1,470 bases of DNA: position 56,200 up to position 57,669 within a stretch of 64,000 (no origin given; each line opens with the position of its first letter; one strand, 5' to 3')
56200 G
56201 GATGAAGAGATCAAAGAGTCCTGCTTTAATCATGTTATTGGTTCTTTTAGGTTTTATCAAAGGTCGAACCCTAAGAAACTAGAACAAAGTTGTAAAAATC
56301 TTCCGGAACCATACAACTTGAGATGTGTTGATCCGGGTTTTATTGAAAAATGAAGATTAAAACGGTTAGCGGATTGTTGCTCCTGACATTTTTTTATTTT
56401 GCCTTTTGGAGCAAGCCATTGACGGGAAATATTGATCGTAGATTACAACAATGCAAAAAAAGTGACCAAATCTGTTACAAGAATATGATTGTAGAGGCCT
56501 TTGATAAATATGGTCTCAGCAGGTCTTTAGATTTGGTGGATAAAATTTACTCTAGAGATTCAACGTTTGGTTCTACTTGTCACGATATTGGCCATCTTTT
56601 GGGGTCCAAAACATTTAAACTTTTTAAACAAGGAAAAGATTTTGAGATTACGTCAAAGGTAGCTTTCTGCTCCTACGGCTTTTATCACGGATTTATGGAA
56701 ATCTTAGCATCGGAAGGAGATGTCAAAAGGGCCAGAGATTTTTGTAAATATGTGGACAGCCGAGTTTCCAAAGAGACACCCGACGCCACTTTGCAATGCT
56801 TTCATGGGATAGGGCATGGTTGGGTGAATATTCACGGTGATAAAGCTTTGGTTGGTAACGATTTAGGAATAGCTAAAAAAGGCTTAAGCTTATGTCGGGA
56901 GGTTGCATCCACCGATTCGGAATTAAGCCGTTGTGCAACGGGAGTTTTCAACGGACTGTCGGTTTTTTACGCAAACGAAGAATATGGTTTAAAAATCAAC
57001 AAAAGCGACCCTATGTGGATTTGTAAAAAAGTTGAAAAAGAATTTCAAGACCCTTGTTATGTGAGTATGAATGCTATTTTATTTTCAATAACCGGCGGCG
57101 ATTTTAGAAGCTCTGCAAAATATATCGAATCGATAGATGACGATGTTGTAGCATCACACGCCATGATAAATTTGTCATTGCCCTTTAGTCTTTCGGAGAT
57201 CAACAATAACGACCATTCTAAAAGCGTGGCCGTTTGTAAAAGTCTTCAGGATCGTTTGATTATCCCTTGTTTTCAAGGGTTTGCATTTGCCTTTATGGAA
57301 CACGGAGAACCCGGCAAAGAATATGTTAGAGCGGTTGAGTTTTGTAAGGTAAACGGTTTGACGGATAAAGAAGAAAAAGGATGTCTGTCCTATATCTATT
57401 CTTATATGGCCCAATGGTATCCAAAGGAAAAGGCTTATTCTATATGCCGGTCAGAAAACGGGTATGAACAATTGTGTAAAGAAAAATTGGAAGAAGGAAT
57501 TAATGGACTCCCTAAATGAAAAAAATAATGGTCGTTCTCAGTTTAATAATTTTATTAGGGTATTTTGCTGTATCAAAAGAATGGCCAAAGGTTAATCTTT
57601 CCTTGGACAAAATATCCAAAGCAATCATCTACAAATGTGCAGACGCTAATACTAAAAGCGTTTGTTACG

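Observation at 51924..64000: Tandem array of eight paralogous exported Cys/His-rich repeat proteins, a candidate undescribed family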

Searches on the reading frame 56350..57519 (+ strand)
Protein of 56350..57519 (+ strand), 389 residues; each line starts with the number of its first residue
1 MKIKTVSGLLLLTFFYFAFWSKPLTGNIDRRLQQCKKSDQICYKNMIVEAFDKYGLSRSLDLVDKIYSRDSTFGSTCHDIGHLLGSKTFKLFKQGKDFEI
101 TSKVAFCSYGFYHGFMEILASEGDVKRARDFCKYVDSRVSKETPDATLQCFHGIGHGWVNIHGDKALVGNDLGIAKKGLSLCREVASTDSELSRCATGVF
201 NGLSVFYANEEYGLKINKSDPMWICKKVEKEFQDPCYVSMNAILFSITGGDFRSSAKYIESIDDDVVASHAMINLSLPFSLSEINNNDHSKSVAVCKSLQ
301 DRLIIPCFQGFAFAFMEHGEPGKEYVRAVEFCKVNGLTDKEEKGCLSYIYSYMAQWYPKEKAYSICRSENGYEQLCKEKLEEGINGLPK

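Call 4: search_protein_families(library=pfam, proteins=[window:56350-57519:+], max_evalue=1)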
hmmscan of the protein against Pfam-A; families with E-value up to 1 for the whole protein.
window:56350-57519:+ (389 aa): 0 families

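Call 8: search_protein_families(library=ncbifam, proteins=[window:56350-57519:+], max_evalue=1)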
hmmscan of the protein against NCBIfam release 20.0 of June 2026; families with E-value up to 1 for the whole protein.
window:56350-57519:+ (389 aa): 0 families

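Call 12: find_homologous_proteins(query=A2, max_evalue=0.001)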
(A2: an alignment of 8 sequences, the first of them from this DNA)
Query A2 (8 sequences) (363 aa, profile of the alignment): 345 proteins with E <= 0.001 among 4642 candidates; the best 120 are listed.
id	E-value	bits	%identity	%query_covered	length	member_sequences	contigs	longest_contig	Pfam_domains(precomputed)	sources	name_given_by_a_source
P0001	1.0e-93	333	23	65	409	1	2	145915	-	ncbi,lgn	-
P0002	7.6e-92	326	100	95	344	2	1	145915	-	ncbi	-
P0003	1.2e-83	300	68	100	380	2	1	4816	-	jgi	-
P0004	2.7e-80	288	66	99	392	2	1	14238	-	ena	-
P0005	1.1e-79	286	68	100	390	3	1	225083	-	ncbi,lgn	-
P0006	2.0e-79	286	70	99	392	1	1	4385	-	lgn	-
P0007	8.9e-79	283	61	99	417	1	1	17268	-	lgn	-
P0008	1.2e-78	283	66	99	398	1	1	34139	-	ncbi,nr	ncbi:MAG TPA: hypothetical protein VFI61_00250 [Patescibacteria group bacterium]|nr:hypothetical pro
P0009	2.1e-78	282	24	29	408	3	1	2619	-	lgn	-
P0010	7.9e-76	274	63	99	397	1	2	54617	-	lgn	-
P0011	1.1e-75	273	63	100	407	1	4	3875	-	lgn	-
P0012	5.9e-75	271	64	100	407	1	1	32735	-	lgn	-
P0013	4.0e-74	268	60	100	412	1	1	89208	-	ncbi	-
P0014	1.5e-72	263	25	37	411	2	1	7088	-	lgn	-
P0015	1.7e-72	263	59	97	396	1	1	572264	-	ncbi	-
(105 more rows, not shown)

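Call 13: search_solved_structures(query=A2, max_evalue=10)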
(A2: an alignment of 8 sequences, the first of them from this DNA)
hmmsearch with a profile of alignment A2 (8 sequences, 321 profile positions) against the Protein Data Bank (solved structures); distinct sequences matched with E-value up to 10: 0.
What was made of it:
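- Tried and rejected: A profile search at E<=10 gave 0 hits (call 13).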

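Call 26: predict_structure(alignment_id=A3)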
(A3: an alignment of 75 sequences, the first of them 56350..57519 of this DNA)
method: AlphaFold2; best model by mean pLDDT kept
length: 389 residues; sequences in the alignment: 75
mean_pLDDT: 93.8   pTM: 0.89
mean pLDDT of the five models: 93.8, 93.5, 93.3, 92.2, 91.3
residues with pLDDT >= 90: 330; 70-90: 53; 50-70: 6; < 50: 0
segments of 3 or more residues with pLDDT < 50: none
pLDDT, mean of each block of 10 residues (from residue 1): 82 84 75 89 96 96 92 89 97 95 89 95 91 94 93 95 93 97 96 98 96 96 98 98 96 98 98 97 92 98 99 92 93 96 98 95 97 98 89
secondary structure, 60 per line:
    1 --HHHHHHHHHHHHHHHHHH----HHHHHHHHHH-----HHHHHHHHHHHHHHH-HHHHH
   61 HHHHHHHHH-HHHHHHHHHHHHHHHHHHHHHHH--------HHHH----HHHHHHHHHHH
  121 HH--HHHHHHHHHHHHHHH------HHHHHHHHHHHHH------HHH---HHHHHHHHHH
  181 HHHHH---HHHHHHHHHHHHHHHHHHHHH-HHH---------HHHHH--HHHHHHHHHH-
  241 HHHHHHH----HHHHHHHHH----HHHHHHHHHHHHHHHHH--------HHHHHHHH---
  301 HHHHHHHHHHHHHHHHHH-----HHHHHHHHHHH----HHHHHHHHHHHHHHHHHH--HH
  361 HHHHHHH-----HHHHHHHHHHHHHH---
elements in order: H3-20 H25-34 H40-54 H56-69 H71-93 H102-105 H110-122 H125-139 H146-158 H171-185 H189-209 H223-227 H230-239 H241-247 H252-260 H265-281 H290-297 H301-318 H324-334 H339-356 H359-367 H373-386
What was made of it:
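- AF2 pLDDT 93.8, all-alpha (call 26). They sit at helix ends and turns rather than lining a bundle core (call 26 secondary structure against Cys positions).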

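Call 28: search_protein_representatives(alignment_id=A2)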
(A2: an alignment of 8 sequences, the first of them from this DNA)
Query: 8 sequences, 321 profile positions. Proteins with E-value up to 0.001 (for the whole library): 6825; up to 1e-10: 5462; up to 1e-30: 1398. The best 150 are listed.
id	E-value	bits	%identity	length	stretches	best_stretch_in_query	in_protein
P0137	5.1e-204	693.4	-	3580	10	22-317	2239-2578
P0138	1.3e-147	508.0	-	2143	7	22-314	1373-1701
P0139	3.1e-120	418.0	-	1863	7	20-281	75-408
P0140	2.3e-119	415.2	-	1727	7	22-316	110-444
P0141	9.8e-118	409.8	-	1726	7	22-318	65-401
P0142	1.5e-92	327.0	-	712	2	19-318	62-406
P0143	2.0e-90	320.1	-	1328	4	16-316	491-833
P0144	3.7e-87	309.4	-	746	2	25-316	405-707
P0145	1.5e-86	307.4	-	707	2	15-314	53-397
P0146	4.5e-86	305.8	-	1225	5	22-262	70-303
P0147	5.9e-84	298.8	-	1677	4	21-316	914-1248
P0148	9.1e-79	281.8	-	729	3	16-316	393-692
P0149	2.5e-78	280.4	-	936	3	3-317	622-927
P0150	1.1e-76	274.9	-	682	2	32-316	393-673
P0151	1.9e-73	264.3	-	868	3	27-315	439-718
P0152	4.3e-73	263.1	-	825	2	47-315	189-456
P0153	6.4e-73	262.6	-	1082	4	9-315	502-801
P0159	5.2e-66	239.9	-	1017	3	22-315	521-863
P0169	3.8e-63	230.4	-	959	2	46-314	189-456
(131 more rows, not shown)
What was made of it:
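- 6,825 cluster representatives at E<=1e-3 and 1,398 at E<=1e-30 (call 28).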

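Call 33: find_related_loci(query=A3, collection=genome_contigs, flank=10000)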
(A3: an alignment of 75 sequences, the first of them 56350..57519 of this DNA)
Query A3 (389 aa) in genome_contigs; peptide patterns used: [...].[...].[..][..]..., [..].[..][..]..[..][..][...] (x = any residue, [..] = any of these).
398 stretches matched a pattern; 239 encode a relative of the query (tblastn E <= 1e-3); the best 80 are kept; 74 distinct loci.
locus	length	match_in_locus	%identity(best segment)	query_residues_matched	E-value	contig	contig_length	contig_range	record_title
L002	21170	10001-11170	65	1-389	0e+0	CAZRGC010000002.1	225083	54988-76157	MAG TPA_asm: uncultured Gammaproteobacteria bacterium isolate SRP173033_co1_108 genome assembly, contig: NODE_43_length_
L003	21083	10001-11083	66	28-387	8e-174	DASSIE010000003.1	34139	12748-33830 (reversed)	MAG TPA_asm: Patescibacteria group bacterium isolate SMAG_U1079 k141_101495, whole genome shotgun sequence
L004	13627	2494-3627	46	4-378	5e-125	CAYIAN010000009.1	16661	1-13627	MAG TPA_asm: uncultured Candidatus Saccharibacteria bacterium isolate ERP119705_co1_745 genome assembly, contig: NODE_40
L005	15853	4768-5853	48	3-367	2e-122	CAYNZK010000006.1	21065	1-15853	MAG TPA_asm: uncultured Candidatus Saccharibacteria bacterium isolate ERP125453_co1_532 genome assembly, contig: NODE_24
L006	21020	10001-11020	45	41-379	1e-108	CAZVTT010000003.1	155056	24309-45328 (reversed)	MAG TPA_asm: uncultured Gammaproteobacteria bacterium isolate SRP292972_co1_32 genome assembly, contig: NODE_127_length_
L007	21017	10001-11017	44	42-379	3e-105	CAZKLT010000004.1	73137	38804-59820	MAG TPA_asm: uncultured Gammaproteobacteria bacterium isolate SRP237561_co1_402 genome assembly, contig: NODE_459_length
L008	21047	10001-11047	45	35-382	3e-104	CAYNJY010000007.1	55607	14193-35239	MAG TPA_asm: uncultured Gammaproteobacteria bacterium isolate ERP125453_co1_527 genome assembly, contig: NODE_384_length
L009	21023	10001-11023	43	42-381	5e-104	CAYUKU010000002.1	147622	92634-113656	MAG TPA_asm: uncultured Gammaproteobacteria bacterium isolate binchicken_co58_53 genome assembly, contig: NODE_87_length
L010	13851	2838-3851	42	40-376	1e-97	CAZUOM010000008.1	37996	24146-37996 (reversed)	MAG TPA_asm: uncultured Gammaproteobacteria bacterium isolate binchicken_co341_72 genome assembly, contig: NODE_191_leng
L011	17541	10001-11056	39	34-381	5e-91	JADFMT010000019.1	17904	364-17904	MAG: Patescibacteria group bacterium isolate B5T1B11 B5T1B11_NODE475, whole genome shotgun sequence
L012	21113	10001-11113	36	6-374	3e-81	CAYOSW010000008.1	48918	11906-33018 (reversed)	MAG TPA_asm: uncultured Gammaproteobacteria bacterium isolate binchicken_co105_397 genome assembly, contig: NODE_806_len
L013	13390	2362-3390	38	42-377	1e-79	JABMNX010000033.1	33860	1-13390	MAG: Candidatus Kaiserbacteria bacterium isolate bin.102 k141_5050049, whole genome shotgun sequence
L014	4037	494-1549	37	27-367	2e-78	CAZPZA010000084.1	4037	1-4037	MAG TPA_asm: uncultured Gammaproteobacteria bacterium isolate binchicken_co21_463 genome assembly, contig: NODE_34397_le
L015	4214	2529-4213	51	42-311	4e-78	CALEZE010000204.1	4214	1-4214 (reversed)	MAG TPA_asm: uncultured bacterium isolate SRR7515931_bin.142_CONCOCT_v1.1_MAG genome assembly, contig: ERZ869938.12395,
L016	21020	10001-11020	38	42-378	2e-77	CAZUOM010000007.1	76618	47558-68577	MAG TPA_asm: uncultured Gammaproteobacteria bacterium isolate binchicken_co341_72 genome assembly, contig: NODE_29_lengt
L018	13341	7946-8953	39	42-377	6e-80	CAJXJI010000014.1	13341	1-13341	TPA_asm: uncultured bacterium isolate SRR5494785_bin.37_MetaBAT_v2.12.1_MAG genome assembly, contig: NODE_1982_length_13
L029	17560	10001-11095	37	9-366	8e-71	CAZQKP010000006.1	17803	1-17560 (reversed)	MAG TPA_asm: uncultured Candidatus Saccharibacteria bacterium isolate SRP273308_co1_145 genome assembly, contig: NODE_34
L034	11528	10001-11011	33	33-366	1e-68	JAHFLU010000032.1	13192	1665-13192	MAG: bacterium isolate nzgw440 NODE_3073_length_13193_cov_4.886857, whole genome shotgun sequence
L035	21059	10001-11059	32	32-380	1e-68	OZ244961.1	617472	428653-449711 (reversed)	MAG: Candidatus Paceibacterota bacterium isolate 63aa3da3-3836-4a92-b552-87f0a2bd5cc7 genome assembly, chromosome: 1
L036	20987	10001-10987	35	42-368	1e-73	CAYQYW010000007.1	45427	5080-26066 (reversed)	MAG TPA_asm: uncultured Candidatus Saccharibacteria bacterium isolate SRP215229_co1_7 genome assembly, contig: NODE_411_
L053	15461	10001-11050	34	17-366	5e-64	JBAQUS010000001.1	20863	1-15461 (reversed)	MAG: Minisyncoccia bacterium isolate MFD03283_ilm_asm_bin6 k127_62446, whole genome shotgun sequence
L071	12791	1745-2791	29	30-376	4e-52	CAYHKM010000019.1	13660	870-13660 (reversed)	MAG TPA_asm: uncultured Candidatus Saccharibacteria bacterium isolate ERP119705_co13_646 genome assembly, contig: NODE_5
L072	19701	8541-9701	28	7-379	5e-52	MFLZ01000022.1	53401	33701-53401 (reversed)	MAG: Candidatus Kaiserbacteria bacterium RIFCSPLOWO2_01_FULL_54_13 rifcsplowo2_01_scaffold_2338, whole genome shotgun se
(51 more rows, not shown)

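Call 39: search_protein_families(library=pfam, proteins=[P0139, P0143, P0146, P0147, P0149, P0153, P0159], max_evalue=0.001)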
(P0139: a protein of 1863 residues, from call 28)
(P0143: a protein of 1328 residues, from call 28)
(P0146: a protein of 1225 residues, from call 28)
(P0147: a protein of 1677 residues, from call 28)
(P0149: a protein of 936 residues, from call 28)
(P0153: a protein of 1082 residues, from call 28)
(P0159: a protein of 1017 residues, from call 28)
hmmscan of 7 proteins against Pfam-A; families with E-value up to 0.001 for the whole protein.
P0139 (1863 aa): 0 families

P0143 (1328 aa): 0 families

P0146 (1225 aa): 0 families

P0147 (1677 aa): 1 family
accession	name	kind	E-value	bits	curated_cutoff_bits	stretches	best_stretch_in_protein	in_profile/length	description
PF14312.12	FG-GAP_2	-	1.7e-48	163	23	5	1391-1424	13-49/49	FG-GAP repeat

P0149 (936 aa): 1 family
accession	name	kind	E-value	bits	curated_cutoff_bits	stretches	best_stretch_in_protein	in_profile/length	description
PF13473.12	Cupredoxin_1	-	4.4e-12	46.4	27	2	503-593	19-104/104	Cupredoxin-like domain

P0153 (1082 aa): 2 families
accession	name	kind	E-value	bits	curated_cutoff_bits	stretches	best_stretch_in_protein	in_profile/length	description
PF13473.12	Cupredoxin_1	-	6.2e-12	45.9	27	1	991-1081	20-104/104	Cupredoxin-like domain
PF00127.26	Copper-bind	-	2e-08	35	21.2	0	871-949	13-83/99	Copper binding proteins, plastocyanin/azurin family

P0159 (1017 aa): 0 families

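Call 40: search_protein_families(library=pfam, proteins=[P0137, P0138, P0140, P0152, P0169], max_evalue=0.001)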
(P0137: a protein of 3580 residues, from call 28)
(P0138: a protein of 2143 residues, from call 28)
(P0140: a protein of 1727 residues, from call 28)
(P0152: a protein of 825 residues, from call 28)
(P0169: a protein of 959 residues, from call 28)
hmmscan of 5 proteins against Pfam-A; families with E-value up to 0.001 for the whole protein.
P0137 (3580 aa): 4 families
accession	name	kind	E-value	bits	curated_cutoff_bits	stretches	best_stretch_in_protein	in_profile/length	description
PF00933.27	Glyco_hydro_3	-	6e-61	207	27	1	3093-3402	2-315/316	Glycosyl hydrolase family 3 N terminal domain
PF01816.23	LRV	-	4.5e-10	39.7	21.6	0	3438-3463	1-26/26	Leucine rich repeat variant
PF02985.28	HEAT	-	0.00026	21.4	23.5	0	3427-3446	3-22/31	HEAT repeat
PF13646.12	HEAT_2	-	0.00091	19.9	27.7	0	3505-3566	3-74/88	HEAT repeats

P0138 (2143 aa): 0 families

P0140 (1727 aa): 0 families

P0152 (825 aa): 1 family
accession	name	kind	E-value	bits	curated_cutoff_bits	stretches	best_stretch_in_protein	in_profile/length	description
PF13473.12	Cupredoxin_1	-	1.6e-07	31.7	27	1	8-114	3-104/104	Cupredoxin-like domain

P0169 (959 aa): 2 families
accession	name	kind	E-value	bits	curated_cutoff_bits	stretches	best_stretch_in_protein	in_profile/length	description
PF13473.12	Cupredoxin_1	-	1.1e-18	67.5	27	2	9-116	2-104/104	Cupredoxin-like domain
PF00127.26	Copper-bind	-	0.00033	21.4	21.2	0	539-611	14-89/99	Copper binding proteins, plastocyanin/azurin family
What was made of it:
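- The domain also occurs as up to 10 tandem copies in giant surface proteins, with GH3 or FG-GAP domains (calls 28, 39, 40). The domain is repeated up to 10 times in giant proteins with GH3 or FG-GAP (calls 28, 39, 40).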

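Call 68: fold_search(model_id=the predicted structure, library=pdb)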
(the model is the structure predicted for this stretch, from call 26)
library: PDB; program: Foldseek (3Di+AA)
matches with E <= 10: 984; with E <= 0.001: 0
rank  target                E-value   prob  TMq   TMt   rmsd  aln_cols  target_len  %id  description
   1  4rv1_F                3.3e-03  0.99  0.23  0.22  20.8       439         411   14  Crystal Structure of Engineered Protein. Northeast Structural Genomics Consortium (NESG) Target OR497. (released 2014-12-10)
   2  8cwy_A                3.5e-03  0.97  0.21  0.19  19.4       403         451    8  Accurate computational design of genetically encoded 3D protein crystals (released 2023-11-01)
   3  5i9h_A                5.9e-03  0.98  0.22  0.23  19.6       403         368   11  Crystal structure of designed pentatricopeptide repeat protein dPPR-U8G2 in complex with its target RNA U8G2 (released 2016-04-27)
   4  8ga7                  5.9e-03  0.51  0.13  0.10  23.0       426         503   10  Geometrically programmable nanomaterial construction using regularized protein building blocks (released 2024-03-13)
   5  5i9g_C                6.9e-03  0.98  0.22  0.23  18.9       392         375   12  Crystal structure of designed pentatricopeptide repeat protein dPPR-U8C2 in complex with its target RNA U8C2 (released 2016-04-27)
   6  5orm                  7.5e-03  0.96  0.20  0.21  23.5       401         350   11  Crystal structure of designed cPPR-Telo1 (released 2018-06-20)
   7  8cws_A                8.8e-03  0.87  0.17  0.16  19.8       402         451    8  Accurate computational design of genetically encoded 3D protein crystals (released 2023-11-01)
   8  6hc2_E                9.1e-03  0.95  0.20  0.21  19.6       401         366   11  Crystal structure of NuMA/LGN hetero-hexamers (released 2019-05-29)
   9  6hc2_S                1.0e-02  0.96  0.20  0.20  18.8       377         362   13  Crystal structure of NuMA/LGN hetero-hexamers (released 2019-05-29)
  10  6hc2_C                1.3e-02  0.91  0.20  0.20  21.0       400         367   10  Crystal structure of NuMA/LGN hetero-hexamers (released 2019-05-29)
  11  6hc2_A                1.4e-02  0.93  0.20  0.21  21.4       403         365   12  Crystal structure of NuMA/LGN hetero-hexamers (released 2019-05-29)
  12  5f0j_A                1.7e-02  0.93  0.21  0.19  19.5       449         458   11  Structure of retromer VPS26-VPS35 subunits bound to SNX3 (released 2016-12-07)
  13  8sxq_A                1.9e-02  0.91  0.21  0.23  21.8       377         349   12  Crystal structure of Sel-1 repeat protein LceB from Legionella pneumophila (released 2024-01-24)
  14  1v18_A                2.0e-02  0.87  0.19  0.16  23.1       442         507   12  The crystal structure of beta-catenin armadillo repeat complexed with a phosphorylated APC 20mer repeat. (released 2005-01-12)
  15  7uwi_A                2.5e-02  0.92  0.23  0.19  20.6       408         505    9  Structure of beta-catenin in complex with FP01567, a Helicon Polypeptide (released 2022-12-28)
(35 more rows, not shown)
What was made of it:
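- On Sel1-like repeat / Hcp family (PF08238): Foldseek match to Sel1 protein 8sxq: E 0.019, TM 0.21 (call 68).
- Closest known: Helicobacter cysteine-rich proteins. Same: A Sel1-repeat protein (LceB, 8sxq) appears among the weak Foldseek neighbours (call 68).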

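Call 73: search_protein_families(library=pfam, proteins=[L053:6308-6814:+, L071:2801-3340:+, L034:7345-7830:+, L002:3306-4292:+, L035:1234-1860:+, L006:2374-2997:+, L072:10992-12710:-, L029:11137-12732:+, L029:15225-15974:+, L036:11024-11431:+], max_evalue=0.1)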
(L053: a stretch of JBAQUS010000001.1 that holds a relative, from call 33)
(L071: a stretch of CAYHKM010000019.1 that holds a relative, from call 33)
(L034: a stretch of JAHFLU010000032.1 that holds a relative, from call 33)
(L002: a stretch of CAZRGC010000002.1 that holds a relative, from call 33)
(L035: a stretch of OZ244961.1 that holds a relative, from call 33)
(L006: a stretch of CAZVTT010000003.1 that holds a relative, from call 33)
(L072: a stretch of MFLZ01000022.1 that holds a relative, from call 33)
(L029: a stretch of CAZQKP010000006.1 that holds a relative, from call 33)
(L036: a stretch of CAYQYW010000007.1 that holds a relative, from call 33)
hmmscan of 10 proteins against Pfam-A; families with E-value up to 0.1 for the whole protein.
L053:6308-6814:+ (169 aa): 0 families

L071:2801-3340:+ (180 aa): 0 families

L034:7345-7830:+ (162 aa): 0 families

L002:3306-4292:+ (329 aa): 0 families

L035:1234-1860:+ (209 aa): 0 families

L006:2374-2997:+ (208 aa): 1 family
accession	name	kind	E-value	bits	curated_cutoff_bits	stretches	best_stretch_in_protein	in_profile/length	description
PF23951.1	DUF7282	-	5.5e-07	30.2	27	1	99-199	3-103/112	Domain of unknown function (DUF7282)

L072:10992-12710:- (573 aa): 0 families

L029:11137-12732:+ (532 aa): 1 family
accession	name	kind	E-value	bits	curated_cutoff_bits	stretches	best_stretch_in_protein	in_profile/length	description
PF13231.12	PMT_2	-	0.00011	22.9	26.1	1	79-227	7-155/160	Dolichyl-phosphate-mannose-protein mannosyltransferase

L029:15225-15974:+ (250 aa): 3 families
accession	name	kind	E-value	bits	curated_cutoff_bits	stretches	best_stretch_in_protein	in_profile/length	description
PF13462.12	Thioredoxin_4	-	7.1e-37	127.6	23.2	1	82-248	4-165/165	Thioredoxin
PF01323.26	DSBA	-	4.3e-17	62.9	25.6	1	95-246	2-190/191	DSBA-like thioredoxin domain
PF13098.12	Thioredoxin_2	-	8.6e-07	29.7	27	1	90-232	4-85/104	Thioredoxin-like domain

L036:11024-11431:+ (136 aa): 5 families
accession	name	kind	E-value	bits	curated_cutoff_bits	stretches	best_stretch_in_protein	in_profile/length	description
PF13473.12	Cupredoxin_1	-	8.1e-05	23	27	1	47-131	22-101/104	Cupredoxin-like domain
PF01226.23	Form_Nir_trans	-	0.019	14.8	34.6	1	5-32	54-81/240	Formate/nitrite transporter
PF20944.2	StcE_b-sandwich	-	0.022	15.2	27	0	48-78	37-70/75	Metalloprotease StcE, beta-sandwich domain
PF07732.21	Cu-oxidase_3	-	0.059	13.9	21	0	48-125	15-101/119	Multicopper oxidase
PF16349.10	DUF4978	-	0.084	13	29.3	0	10-56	42-88/172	Domain of unknown function (DUF4978)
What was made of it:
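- A DsbA-like gene lies next to arrays in 6 loci (call 73).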

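Call 78: search_protein_families(library=pfam, proteins=[L036:11431-11940:+, L018:5788-6363:+], max_evalue=10)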
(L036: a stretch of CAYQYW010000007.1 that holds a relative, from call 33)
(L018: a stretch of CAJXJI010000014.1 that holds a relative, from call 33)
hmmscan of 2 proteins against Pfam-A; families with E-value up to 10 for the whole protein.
L036:11431-11940:+ (170 aa): 4 families
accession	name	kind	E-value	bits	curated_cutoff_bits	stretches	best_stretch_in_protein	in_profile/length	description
PF00801.26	PKD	-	0.007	16.8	23.5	1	19-118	8-68/80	PKD domain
PF16640.11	Big_3_5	-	0.042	14.8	35.5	1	47-121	7-74/88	Bacterial Ig-like domain (group 3)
PF01523.21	PmbA_TldD_1st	-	0.16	12.6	20.9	1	71-87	29-45/65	PmbA/TldA metallopeptidase domain 1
PF03100.22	CcmE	-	0.19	12.5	24.6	1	54-93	40-80/99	CcmE domain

L018:5788-6363:+ (192 aa): 1 family
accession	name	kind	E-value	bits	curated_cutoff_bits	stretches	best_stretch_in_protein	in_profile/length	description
PF03945.19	Endotoxin_N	-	0.043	14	21.3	1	9-110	9-111/223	delta endotoxin, N-terminal domain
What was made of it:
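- Tried and rejected: Pfam on clusters 1, 3, 5 and 6 gave nothing significant (calls 73, 78).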
